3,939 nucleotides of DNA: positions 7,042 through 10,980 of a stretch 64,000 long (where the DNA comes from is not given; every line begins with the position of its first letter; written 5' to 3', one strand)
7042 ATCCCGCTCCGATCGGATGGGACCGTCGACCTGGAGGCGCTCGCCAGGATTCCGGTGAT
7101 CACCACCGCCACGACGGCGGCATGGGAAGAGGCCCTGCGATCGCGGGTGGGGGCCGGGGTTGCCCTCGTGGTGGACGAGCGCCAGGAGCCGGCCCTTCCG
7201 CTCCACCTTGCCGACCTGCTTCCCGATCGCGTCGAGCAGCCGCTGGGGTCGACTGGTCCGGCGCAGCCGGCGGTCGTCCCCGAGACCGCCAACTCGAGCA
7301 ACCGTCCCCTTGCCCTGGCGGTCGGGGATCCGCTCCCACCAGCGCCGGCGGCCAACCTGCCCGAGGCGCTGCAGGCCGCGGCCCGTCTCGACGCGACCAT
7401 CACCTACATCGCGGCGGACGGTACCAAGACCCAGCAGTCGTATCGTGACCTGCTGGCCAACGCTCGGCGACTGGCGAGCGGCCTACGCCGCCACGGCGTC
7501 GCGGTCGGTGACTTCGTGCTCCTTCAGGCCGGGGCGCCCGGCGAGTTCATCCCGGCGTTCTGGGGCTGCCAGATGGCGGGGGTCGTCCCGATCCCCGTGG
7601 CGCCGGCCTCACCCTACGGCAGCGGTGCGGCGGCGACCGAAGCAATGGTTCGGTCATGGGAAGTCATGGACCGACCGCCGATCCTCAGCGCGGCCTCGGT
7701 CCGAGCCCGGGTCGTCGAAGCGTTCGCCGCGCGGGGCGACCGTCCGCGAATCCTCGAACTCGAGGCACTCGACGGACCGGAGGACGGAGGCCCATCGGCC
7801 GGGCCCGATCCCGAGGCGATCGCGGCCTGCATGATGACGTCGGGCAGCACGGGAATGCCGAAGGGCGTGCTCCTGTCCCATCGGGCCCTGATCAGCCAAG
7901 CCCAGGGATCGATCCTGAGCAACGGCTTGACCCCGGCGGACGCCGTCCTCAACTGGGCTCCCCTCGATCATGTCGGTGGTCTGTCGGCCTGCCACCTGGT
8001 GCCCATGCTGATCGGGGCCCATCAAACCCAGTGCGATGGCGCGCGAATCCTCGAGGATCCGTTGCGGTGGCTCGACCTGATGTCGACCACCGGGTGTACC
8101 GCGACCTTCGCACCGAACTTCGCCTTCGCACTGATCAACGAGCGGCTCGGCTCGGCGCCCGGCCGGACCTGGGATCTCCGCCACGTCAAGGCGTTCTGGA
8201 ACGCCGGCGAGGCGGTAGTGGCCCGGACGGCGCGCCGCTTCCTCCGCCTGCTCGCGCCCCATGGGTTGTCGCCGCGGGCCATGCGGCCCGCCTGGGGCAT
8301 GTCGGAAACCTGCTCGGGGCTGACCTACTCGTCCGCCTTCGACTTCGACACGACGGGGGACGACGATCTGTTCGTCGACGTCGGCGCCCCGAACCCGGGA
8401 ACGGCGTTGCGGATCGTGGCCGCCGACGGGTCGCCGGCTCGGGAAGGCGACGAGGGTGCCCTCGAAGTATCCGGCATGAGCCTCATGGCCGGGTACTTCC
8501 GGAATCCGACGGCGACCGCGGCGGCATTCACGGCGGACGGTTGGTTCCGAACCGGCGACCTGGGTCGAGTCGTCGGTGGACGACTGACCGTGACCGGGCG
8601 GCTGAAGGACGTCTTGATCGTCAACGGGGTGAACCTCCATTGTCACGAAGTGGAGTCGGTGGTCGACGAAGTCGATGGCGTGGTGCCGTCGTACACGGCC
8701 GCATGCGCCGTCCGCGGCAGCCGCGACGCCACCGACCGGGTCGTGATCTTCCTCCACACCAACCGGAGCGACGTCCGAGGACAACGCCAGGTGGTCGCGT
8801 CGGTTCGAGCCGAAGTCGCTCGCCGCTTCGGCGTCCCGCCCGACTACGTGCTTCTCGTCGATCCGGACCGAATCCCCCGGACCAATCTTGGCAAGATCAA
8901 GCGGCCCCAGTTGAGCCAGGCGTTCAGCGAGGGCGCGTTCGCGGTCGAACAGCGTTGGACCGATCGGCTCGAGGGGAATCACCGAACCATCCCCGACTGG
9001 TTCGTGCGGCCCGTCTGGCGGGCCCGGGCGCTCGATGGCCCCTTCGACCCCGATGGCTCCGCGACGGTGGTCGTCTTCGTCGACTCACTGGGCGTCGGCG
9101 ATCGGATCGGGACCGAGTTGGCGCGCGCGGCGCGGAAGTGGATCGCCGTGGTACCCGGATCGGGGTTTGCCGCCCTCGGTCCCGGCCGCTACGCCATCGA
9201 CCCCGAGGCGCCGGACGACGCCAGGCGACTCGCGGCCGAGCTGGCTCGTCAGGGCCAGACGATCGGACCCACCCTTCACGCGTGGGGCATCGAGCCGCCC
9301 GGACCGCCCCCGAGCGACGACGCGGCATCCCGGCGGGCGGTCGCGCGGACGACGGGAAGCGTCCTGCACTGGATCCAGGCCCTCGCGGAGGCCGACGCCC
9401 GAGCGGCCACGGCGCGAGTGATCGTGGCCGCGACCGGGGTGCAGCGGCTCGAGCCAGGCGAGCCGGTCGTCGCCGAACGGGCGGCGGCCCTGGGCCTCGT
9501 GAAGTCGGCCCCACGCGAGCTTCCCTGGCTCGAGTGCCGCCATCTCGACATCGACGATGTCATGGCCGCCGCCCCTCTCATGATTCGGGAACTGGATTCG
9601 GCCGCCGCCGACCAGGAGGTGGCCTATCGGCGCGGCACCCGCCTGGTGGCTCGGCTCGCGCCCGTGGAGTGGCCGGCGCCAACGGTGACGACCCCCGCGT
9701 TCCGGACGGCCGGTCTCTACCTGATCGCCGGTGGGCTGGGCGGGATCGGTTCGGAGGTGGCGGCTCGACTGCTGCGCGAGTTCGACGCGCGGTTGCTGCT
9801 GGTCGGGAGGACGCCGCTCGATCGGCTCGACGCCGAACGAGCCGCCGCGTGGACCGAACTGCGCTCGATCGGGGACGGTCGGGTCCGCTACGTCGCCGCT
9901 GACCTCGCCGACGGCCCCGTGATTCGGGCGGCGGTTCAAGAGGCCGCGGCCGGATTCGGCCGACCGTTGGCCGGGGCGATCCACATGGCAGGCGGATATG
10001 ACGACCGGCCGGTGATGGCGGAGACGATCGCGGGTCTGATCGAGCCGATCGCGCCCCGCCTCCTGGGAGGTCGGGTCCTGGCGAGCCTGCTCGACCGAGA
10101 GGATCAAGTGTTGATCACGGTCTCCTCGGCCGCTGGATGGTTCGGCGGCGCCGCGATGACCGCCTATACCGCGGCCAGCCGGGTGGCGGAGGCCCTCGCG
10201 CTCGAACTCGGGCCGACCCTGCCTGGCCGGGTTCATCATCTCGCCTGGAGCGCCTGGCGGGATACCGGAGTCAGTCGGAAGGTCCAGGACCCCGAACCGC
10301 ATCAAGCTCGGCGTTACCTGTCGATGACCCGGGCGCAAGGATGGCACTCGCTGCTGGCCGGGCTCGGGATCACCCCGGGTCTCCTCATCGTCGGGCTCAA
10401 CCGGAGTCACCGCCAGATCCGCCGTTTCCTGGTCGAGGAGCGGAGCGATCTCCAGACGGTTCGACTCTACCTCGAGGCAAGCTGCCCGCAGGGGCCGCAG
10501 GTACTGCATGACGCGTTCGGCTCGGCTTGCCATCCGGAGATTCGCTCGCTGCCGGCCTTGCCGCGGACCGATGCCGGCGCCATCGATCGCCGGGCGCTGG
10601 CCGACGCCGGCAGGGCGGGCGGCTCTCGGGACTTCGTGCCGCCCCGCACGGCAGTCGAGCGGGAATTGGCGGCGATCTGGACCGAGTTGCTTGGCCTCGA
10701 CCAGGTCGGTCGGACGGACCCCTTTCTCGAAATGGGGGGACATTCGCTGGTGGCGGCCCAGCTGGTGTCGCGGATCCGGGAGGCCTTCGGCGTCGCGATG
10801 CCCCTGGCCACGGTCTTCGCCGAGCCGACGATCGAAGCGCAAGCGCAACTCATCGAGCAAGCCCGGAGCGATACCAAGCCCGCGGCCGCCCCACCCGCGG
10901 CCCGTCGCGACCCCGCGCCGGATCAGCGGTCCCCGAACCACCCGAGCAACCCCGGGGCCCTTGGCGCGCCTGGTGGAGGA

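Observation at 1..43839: Orphan hybrid NRPS/PKS assembly line (about 44 kb in window, continuing upstream) with its own exporter, TEII and PPTase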

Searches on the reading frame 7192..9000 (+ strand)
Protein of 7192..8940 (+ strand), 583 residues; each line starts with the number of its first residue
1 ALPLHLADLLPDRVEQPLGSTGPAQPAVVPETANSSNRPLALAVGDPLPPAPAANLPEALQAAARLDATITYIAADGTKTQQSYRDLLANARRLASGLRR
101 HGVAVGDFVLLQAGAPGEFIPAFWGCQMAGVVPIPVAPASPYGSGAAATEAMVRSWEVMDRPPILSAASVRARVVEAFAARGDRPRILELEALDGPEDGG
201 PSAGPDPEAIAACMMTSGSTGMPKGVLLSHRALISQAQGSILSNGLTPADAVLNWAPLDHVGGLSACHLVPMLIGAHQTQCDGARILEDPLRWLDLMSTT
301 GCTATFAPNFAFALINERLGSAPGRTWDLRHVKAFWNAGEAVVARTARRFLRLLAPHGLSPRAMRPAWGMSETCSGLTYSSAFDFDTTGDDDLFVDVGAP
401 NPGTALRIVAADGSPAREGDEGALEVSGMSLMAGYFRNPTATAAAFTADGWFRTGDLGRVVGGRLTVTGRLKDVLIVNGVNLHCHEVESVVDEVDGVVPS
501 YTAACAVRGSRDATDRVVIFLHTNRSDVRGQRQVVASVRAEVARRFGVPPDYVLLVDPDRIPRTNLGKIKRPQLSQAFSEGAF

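Call 15: search_solved_structures(query=window:7291-9000:+, max_evalue=1e-10)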
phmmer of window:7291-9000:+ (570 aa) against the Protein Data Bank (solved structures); distinct sequences matched with E-value up to 1e-10: 134 (the best 60 are shown).
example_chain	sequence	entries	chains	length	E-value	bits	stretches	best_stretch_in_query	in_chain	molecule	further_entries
4r0m_B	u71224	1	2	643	3.3e-110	372.5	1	23-557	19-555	McyG protein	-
6ulw_A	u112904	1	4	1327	1e-106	361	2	5-351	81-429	Amino acid adenylation domain-containing protein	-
6ulx_A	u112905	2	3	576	1.4e-105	357.3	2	12-351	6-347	Amino acid adenylation domain-containing protein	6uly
7r7e_A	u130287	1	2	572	6.6e-47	163.6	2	21-341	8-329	Polyketide synthase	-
7r7f_A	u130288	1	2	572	7.3e-47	163.4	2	21-341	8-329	Polyketide synthase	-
7r7g_A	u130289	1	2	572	3.3e-46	161.3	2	21-341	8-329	Polyketide synthase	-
3pbk_A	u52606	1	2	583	1.3e-45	159.3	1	21-564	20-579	Fatty Acyl-Adenylate Ligase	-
7wua_A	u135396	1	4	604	2.7e-41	145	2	48-341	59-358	Acyl-CoA synthase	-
5d6j_A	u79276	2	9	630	2e-36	129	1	43-550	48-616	Acyl-CoA synthase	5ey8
5icr_A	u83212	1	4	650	2.4e-36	128.7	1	43-550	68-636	Acyl-CoA synthase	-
4gxr_A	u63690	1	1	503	9.5e-34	120.1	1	48-545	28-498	Malonyl CoA synthetase, Benzoate-CoA ligase Chimeric protein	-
8hd4_A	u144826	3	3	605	1.8e-33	119.2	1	46-342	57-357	Long-chain-fatty-acid--AMP ligase FadD23 | Fatty-acid-CoA ligase FadD23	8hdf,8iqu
4fuq_A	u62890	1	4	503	2.2e-33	118.9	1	48-545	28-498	Malonyl CoA synthetase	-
4gxq_A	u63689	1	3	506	1.5e-32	116.2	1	48-545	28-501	Malonyl CoA synthetase, Benzoate-CoA ligase Chimeric protein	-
4fut_A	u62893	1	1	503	1.8e-32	115.9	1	48-545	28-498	Malonyl CoA synthetase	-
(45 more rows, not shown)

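Call 40: search_dna_similar(query=window:7192-8940:+, collection=plasmids, mode=protein, max_evalue=1e-40, max_rows=40)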
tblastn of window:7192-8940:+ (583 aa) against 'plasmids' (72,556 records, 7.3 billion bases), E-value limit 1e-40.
Records with a match: 126; places in all: 134; records where one place covers at least 80% of the query: 123.
Best place of each record, by identity: <60% 126.
By first word of the organism name: Ralstonia 95; Streptomyces 11; Bacillus 7; Nostoc 2; Planktothrix 2; Pseudanabaena 1; Tistrella 1; Rhodococcus 1; Burkholderia 1; Kitasatospora 1; and 4 more.
By predicted mobility (MOB-suite, as given by PLSDB): mobilizable 85; non-mobilizable 40; conjugative 1.
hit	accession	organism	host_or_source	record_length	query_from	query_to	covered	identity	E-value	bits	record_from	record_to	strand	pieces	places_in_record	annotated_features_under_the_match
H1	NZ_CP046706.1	Nostoc sp. ATCC 53789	-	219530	70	583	88%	42.5%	7e-100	340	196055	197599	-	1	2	SDR family NAD(P)-dependent oxidoreductase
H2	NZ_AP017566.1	Pseudanabaena sp. ABRG5-3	-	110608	70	583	88%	40.6%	4e-86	300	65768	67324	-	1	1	AMP-binding protein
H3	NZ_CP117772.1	Nostoc sp. UHCC 0926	whole organism,lichen surface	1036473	70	583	88%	39.8%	3e-87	303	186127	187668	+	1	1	none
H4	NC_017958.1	Tistrella mobilis KA081020-065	-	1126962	77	583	87%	39.6%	3e-62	230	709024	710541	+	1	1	record has no annotation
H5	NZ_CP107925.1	Streptomyces sp. NBC_00435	-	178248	70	580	88%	37.8%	1e-68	249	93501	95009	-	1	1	AMP-binding protein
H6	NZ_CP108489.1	Streptomyces sp. NBC_01244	-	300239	70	580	88%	37.6%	2e-69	251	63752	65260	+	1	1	AMP-binding protein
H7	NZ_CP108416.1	Streptomyces sp. NBC_01298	-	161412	70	581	88%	37.3%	4e-70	253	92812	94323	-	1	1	AMP-binding protein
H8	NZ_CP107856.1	Streptomyces sp. NBC_00503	-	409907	74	583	87%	37.3%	7e-54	205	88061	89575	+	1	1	non-ribosomal peptide synthetase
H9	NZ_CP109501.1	Streptomyces sp. NBC_01426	-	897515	74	583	87%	37.3%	1e-56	213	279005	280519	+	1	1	non-ribosomal peptide synthetase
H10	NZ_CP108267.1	Streptomyces sp. NBC_00048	-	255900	75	583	87%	37.2%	7e-56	211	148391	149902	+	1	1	non-ribosomal peptide synthetase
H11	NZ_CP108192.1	Streptomyces sp. NBC_00122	-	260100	75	583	87%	37.2%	2e-55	210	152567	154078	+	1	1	non-ribosomal peptide synthetase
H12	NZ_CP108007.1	Streptomyces sp. NBC_00335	-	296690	70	580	88%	37.0%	1e-68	249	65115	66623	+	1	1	AMP-binding protein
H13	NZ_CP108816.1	Streptomyces sp. NBC_00868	-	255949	75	583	87%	37.0%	2e-55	210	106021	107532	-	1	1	non-ribosomal peptide synthetase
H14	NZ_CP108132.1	Streptomyces sp. NBC_00190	-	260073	75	583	87%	37.0%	2e-55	210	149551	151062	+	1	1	non-ribosomal peptide synthetase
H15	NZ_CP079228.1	Rhodococcus sp. LW-XY12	pure culture,activated sludge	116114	70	575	87%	36.8%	3e-67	244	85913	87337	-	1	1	AMP-binding protein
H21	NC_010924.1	Bacillus cereus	-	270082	70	583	88%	34.1%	4e-80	282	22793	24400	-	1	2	cesB: cereulide non-ribosomal peptide synthetase CesB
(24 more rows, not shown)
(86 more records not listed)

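Call 41: get_annotated_region(hit=H21, flank=14000)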
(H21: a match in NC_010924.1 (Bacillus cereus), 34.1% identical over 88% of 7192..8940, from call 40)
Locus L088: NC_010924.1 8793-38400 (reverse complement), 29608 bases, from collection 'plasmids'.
description: Bacillus cereus plasmid pCER270, complete sequence
organism: Bacillus cereus (NCBI taxid 1396)
taxonomy: Bacteria; Bacillota; Bacilli; Bacillales; Bacillaceae; Bacillus; Bacillus cereus
host: -; source: -; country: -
typing (MOB-suite, as given by PLSDB): non-mobilizable; replicon rep_cluster_125,rep_cluster_1698; mating-pair formation MPF_T
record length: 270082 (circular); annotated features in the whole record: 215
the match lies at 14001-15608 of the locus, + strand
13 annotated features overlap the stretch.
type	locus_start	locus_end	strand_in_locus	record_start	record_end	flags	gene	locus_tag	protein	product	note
CDS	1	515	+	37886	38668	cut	cesH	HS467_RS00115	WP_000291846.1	cereulide biosynthesis alpha/beta hydrolase CesH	-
CDS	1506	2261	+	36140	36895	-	cesP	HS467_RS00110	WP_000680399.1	cereulide biosynthesis 4'-phosphopantetheinyl transferase CesP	-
CDS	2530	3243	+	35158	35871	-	cesT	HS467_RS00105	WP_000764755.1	cereulide biosynthesis thioesterase CesT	-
predicted_resistance_gene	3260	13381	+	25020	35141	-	cesA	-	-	cereulide non-ribosomal peptide synthetase CesA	predicted by amrfinderplus; class ; identity 99.91%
predicted_resistance_gene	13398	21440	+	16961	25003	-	cesB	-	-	cereulide non-ribosomal peptide synthetase CesB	predicted by amrfinderplus; class ; identity 100.0%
predicted_resistance_gene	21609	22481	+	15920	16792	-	cesC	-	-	cereulide export ABC transporter permease ATP-binding protein CesC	predicted by amrfinderplus; class ; identity 99.66%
predicted_resistance_gene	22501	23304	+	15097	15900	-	cesD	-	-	cereulide export ABC transporter permease subunit CesD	predicted by amrfinderplus; class ; identity 100.0%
CDS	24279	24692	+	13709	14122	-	-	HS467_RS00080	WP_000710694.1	DUF6018 family natural product bioysynthesis protein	-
CDS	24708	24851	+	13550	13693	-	-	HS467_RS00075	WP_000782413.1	hypothetical protein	-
CDS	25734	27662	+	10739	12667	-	ltrA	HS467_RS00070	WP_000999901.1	group II intron reverse transcriptase/maturase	GO:0000373 - Group II intron splicing [Evidence IEA]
CDS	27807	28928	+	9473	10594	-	-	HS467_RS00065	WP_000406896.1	DUF6094 domain-containing protein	-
CDS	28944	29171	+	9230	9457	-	-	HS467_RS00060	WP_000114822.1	hypothetical protein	-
CDS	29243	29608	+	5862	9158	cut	-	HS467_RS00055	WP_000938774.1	DEAD/DEAH box helicase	-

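Call 42: get_annotated_region(hit=H4, flank=20000)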
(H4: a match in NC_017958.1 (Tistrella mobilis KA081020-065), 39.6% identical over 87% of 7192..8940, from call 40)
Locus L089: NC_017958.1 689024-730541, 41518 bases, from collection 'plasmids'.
description: Tistrella mobilis KA081020-065 plasmid pTM3, complete sequence
organism: Tistrella mobilis KA081020-065 (NCBI taxid 1110502)
taxonomy: Bacteria; Pseudomonadota; Alphaproteobacteria; Geminicoccales; Geminicoccaceae; Tistrella; Tistrella mobilis; Tistrella mobilis KA081020-065
host: -; source: -; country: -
typing (MOB-suite, as given by PLSDB): conjugative; replicon rep_cluster_10; relaxase MOBH; mating-pair formation MPF_G
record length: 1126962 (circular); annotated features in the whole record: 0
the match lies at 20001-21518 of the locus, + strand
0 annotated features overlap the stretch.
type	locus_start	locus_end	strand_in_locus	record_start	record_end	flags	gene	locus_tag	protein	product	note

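Call 43: get_annotated_region(hit=H1, flank=20000)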
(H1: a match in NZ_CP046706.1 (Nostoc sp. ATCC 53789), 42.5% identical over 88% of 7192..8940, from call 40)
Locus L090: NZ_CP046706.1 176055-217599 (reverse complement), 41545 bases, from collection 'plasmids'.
description: Nostoc sp. ATCC 53789 plasmid pNsp_c, complete sequence
organism: Nostoc sp. ATCC 53789 (NCBI taxid 76335)
taxonomy: Bacteria; Cyanobacteriota; Cyanophyceae; Nostocales; Nostocaceae; Nostoc; Nostoc sp. ATCC 53789
host: -; source: -; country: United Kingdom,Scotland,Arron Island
typing (MOB-suite, as given by PLSDB): non-mobilizable; replicon rep_cluster_317; mating-pair formation MPF_T
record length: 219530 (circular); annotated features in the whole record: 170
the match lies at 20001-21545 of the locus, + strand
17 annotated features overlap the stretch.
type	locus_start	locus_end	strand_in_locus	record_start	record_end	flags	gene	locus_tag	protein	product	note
CDS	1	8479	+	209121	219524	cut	-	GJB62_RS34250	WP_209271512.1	type I polyketide synthase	-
CDS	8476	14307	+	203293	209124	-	-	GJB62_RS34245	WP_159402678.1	non-ribosomal peptide synthetase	-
CDS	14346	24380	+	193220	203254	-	-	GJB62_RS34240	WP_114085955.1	SDR family NAD(P)-dependent oxidoreductase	-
CDS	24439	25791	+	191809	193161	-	-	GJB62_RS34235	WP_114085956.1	cytochrome P450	-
CDS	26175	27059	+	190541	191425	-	-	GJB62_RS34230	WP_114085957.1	TauD/TfdA family dioxygenase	-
CDS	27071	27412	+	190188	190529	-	panD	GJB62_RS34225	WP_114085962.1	aspartate 1-decarboxylase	GO:0015940 - pantothenate biosynthetic process [Evidence IEA]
CDS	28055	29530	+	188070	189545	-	-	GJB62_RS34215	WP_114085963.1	NAD(P)/FAD-dependent oxidoreductase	-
CDS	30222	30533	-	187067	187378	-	-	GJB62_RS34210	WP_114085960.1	hypothetical protein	-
CDS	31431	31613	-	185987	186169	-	-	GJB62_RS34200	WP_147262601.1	hypothetical protein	-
CDS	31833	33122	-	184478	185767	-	-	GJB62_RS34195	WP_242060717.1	transposase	GO:0006313 - DNA transposition [Evidence IEA]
CDS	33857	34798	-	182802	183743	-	-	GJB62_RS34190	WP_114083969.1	hypothetical protein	-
CDS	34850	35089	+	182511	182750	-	-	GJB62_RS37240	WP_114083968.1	hypothetical protein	-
CDS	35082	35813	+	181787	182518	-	-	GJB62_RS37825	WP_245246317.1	hypothetical protein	-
CDS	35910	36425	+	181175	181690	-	-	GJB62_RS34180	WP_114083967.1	thioredoxin family protein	-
CDS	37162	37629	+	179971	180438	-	-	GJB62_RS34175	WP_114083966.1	GNAT family N-acetyltransferase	-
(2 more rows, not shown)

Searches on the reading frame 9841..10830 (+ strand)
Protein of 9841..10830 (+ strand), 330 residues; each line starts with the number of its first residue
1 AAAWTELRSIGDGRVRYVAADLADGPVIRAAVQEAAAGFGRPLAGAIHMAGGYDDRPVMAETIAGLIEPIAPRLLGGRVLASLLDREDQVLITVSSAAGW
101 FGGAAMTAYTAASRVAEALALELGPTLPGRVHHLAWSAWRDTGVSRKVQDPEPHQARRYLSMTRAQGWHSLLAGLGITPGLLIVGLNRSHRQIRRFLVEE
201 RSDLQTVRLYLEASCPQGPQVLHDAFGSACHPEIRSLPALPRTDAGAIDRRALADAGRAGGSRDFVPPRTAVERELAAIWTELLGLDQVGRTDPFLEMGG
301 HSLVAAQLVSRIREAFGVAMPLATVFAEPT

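Call 38: search_solved_structures(query=window:9841-10830:+, max_evalue=0.00001, show_alignments=1)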
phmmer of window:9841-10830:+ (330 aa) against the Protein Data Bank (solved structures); distinct sequences matched with E-value up to 0.00001: 40.
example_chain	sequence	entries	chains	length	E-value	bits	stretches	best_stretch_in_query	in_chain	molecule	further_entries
6mfz_A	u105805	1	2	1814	6.9e-24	88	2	237-330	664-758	Linear gramicidin synthase subunit A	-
9be3_A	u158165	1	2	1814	6.9e-24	88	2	237-330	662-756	Linear gramicidin synthase subunit A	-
9meh_A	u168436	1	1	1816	6.9e-24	87.9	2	237-330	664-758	Linear gramicidin synthase subunit A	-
9be4_A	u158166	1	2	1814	2.8e-23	86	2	237-315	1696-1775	Linear gramicidin synthase subunit A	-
6ulw_A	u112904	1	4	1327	2.9e-22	82.6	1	10-327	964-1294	Amino acid adenylation domain-containing protein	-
9lcq_A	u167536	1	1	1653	3.2e-22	82.5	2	238-326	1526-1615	PvdL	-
9lcp_A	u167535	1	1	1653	3.2e-22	82.5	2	238-326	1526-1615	PvdL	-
9lco_A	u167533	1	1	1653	1.3e-21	80.5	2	238-326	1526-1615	PvdL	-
9bfd_B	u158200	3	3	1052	1e-15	61.1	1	236-330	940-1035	Tyrocidine synthase 2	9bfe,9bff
8jbr_A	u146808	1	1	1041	1.7e-13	53.8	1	236-329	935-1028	McyA protein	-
7b2b_A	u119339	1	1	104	4.1e-13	52.5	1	263-329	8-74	Peptide synthetase PaxA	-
2vsq_A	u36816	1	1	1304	2.8e-12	49.8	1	237-330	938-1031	SURFACTIN SYNTHETASE SUBUNIT 3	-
9up2_A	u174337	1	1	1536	8.6e-12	48.2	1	238-326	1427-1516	PvdL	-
2k2q_A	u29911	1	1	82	1e-11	47.9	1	264-330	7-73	Tyrocidine synthetase 3 (Tyrocidine synthetase III)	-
2gdw_A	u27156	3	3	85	1.2e-11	47.8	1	264-330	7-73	Tyrocidine synthetase III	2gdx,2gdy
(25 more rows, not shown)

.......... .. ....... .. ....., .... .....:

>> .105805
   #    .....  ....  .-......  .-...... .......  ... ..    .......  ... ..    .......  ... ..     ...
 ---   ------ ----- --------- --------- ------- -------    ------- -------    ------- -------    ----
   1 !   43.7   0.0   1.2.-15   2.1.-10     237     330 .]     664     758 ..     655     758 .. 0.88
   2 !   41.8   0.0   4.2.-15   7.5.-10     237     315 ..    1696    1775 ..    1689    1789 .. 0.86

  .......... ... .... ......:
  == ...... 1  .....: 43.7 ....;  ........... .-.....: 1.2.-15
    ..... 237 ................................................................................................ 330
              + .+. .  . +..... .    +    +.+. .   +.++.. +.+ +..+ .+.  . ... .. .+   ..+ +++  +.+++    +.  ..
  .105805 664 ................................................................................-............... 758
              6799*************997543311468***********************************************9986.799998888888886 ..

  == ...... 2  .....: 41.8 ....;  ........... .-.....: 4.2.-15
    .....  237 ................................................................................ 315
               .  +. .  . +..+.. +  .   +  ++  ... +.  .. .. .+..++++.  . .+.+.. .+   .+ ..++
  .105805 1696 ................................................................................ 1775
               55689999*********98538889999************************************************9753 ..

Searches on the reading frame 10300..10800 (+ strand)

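Call 21: search_protein_families(library=pfam, proteins=[window:10300-10800:+], max_evalue=1)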
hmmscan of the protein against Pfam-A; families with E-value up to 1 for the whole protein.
window:10300-10800:+ (167 aa): 1 family
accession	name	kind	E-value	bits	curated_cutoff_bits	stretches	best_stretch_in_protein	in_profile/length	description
PF00550.31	PP-binding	-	1.6e-10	41.5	20.8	1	122-166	2-48/67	Phosphopantetheine attachment site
